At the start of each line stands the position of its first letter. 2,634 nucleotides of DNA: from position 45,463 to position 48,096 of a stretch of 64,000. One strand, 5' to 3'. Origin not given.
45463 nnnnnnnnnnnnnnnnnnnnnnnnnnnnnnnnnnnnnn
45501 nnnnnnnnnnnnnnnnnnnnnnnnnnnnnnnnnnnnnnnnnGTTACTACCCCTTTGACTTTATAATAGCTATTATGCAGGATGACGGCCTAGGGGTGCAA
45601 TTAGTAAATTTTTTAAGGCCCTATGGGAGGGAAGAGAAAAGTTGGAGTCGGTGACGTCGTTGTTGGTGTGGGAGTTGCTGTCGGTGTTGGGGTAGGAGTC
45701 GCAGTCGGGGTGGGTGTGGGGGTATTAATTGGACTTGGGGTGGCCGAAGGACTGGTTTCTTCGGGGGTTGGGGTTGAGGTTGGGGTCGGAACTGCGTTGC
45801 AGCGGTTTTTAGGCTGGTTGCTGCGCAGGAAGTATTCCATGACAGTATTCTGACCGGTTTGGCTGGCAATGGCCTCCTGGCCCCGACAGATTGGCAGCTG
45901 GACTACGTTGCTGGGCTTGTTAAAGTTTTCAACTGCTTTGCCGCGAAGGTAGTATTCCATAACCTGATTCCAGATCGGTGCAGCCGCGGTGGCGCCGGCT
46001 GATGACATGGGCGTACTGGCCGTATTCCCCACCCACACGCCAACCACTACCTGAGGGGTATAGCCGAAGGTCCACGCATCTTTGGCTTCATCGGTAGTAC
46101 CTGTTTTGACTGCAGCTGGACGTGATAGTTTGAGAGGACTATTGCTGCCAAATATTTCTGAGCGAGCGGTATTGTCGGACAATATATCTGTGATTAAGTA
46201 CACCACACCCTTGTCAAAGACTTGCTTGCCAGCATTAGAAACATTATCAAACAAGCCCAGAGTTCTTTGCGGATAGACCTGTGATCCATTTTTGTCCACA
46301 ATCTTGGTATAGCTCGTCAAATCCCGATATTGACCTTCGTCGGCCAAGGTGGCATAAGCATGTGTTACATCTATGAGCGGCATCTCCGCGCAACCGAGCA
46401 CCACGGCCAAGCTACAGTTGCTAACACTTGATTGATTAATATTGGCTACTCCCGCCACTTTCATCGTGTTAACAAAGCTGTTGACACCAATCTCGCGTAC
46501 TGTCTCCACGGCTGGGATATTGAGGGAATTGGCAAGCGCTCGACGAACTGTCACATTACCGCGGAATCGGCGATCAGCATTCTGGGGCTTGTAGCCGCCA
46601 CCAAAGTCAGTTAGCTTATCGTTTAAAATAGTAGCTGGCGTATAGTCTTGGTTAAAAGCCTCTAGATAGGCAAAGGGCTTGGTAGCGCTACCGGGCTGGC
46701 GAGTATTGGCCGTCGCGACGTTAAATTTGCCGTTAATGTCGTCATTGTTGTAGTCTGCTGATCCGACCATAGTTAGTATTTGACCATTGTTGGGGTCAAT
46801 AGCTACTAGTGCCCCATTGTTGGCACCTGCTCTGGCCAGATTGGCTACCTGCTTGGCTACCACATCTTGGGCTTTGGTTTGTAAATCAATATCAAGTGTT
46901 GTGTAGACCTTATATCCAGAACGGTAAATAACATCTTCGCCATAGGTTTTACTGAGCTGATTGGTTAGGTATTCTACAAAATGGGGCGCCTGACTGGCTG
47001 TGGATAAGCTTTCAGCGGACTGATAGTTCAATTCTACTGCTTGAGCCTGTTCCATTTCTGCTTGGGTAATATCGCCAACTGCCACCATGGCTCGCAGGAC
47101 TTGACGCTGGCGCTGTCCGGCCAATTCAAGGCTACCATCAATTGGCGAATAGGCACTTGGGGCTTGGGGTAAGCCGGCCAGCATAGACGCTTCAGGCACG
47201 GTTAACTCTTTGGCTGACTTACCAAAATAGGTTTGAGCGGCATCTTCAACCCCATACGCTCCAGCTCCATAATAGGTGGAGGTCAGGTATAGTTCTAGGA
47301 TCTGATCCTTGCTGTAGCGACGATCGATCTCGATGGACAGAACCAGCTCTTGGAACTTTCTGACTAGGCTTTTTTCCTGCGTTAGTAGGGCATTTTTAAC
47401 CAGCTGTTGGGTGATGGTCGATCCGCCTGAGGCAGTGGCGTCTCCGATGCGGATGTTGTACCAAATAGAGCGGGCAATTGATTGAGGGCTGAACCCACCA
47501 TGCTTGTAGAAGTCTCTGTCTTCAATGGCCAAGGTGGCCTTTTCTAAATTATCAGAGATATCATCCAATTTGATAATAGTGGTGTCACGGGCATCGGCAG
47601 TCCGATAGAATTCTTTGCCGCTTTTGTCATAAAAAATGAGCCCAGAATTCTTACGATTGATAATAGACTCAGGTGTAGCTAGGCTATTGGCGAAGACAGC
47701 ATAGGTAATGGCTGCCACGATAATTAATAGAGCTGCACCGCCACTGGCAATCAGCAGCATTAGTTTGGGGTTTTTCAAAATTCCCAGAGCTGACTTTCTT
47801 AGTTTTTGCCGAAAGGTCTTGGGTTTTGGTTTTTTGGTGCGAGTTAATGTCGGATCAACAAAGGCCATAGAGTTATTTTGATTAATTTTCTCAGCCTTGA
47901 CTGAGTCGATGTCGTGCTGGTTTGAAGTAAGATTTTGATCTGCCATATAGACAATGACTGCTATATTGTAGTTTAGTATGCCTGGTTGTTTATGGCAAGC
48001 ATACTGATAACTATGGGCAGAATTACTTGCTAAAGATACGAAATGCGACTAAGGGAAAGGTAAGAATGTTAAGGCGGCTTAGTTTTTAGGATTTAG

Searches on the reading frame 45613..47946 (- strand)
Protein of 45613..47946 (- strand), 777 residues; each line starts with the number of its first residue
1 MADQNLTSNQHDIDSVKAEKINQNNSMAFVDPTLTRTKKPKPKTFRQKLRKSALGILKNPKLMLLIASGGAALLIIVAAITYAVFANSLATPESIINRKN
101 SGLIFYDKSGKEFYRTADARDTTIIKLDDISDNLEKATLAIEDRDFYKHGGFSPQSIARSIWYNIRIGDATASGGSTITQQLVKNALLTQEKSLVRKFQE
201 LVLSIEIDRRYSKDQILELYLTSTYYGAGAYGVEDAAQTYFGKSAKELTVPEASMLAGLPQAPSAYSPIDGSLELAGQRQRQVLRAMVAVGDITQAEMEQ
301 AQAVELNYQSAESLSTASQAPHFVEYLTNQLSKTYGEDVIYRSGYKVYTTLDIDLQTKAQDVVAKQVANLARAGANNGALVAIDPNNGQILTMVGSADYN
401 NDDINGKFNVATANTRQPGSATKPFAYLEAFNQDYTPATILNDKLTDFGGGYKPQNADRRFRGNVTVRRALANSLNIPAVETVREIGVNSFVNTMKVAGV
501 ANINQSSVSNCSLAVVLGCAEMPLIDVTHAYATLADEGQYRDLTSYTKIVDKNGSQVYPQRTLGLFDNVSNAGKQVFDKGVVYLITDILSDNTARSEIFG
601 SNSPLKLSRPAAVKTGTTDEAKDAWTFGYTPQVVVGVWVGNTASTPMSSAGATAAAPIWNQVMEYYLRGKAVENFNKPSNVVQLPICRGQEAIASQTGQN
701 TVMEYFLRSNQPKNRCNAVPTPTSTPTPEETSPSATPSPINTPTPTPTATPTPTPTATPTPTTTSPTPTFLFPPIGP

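Call 15: search_protein_families(library=ncbifam, proteins=[window:45613-47946:-], max_evalue=0.001)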
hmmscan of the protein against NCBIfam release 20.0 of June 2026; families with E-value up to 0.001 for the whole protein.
window:45613-47946:- (777 aa): 16 families
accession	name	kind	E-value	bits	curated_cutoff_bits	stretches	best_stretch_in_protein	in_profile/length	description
TIGR02074.1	PBP_1a_fam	subfamily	8.7e-159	529.7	508.75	1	123-667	3-533/535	PBP1A family penicillin-binding protein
TIGR02073.1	PBP_1c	equivalog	4.7e-131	438.7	494.2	1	115-715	26-589/728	penicillin-binding protein 1C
NF051885.1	tranpepglycosPbpC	equivalog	5.2e-130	435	900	1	88-679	41-606/632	multimodular transpeptidase-transglycosylase PbpC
TIGR02071.1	PBP_1b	equivalog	3.5e-101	339.6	717.75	1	117-707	142-721/729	penicillin-binding protein 1B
NF038276.1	strep_PBP2A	exception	1.4e-95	321.1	1100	1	35-678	20-648/716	penicillin-binding protein PBP2A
NF008643.0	PRK11636.1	equivalog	2.3e-90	304.1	1263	3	124-368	68-308/850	peptidoglycan glycosyltransferase/peptidoglycan DD-transpeptidase MrcA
NF007061.0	PRK09506.1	equivalog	6.5e-78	262.4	1120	1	88-694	177-772/825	bifunctional glycosyl transferase/transpeptidase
NF008414.0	PRK11240.1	equivalog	8.6e-76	255.6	1121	1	83-699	24-595/774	peptidoglycan glycosyltransferase PbpC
NF011423.0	PRK14850.1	equivalog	2.1e-72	244.7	1275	1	115-699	150-722/764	penicillin-binding protein 1b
NF038274.1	strep_PBP1B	exception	7e-67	226.3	1225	2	123-326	83-298/745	penicillin-binding protein PBP1B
NF038272.1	strep_PBP1A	exception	6.1e-66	223.1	1075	1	71-682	19-646/658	penicillin-binding protein PBP1A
TIGR02070.1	mono_pep_trsgly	equivalog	5.1e-40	137.3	182.65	1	125-290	58-221/224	monofunctional biosynthetic peptidoglycan transglycosylase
NF010008.0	PRK13481.1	equivalog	2.6e-32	112.2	270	1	123-301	81-263/269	glycosyltransferase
TIGR03423.1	pbp2_mrdA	equivalog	2.5e-15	56.1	455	1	342-501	224-391/593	penicillin-binding protein 2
NF053573.1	PBP2_PenA_Neis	exception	1.6e-05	23.7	1105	1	343-435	231-325/572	peptidoglycan D,D-transpeptidase PBP2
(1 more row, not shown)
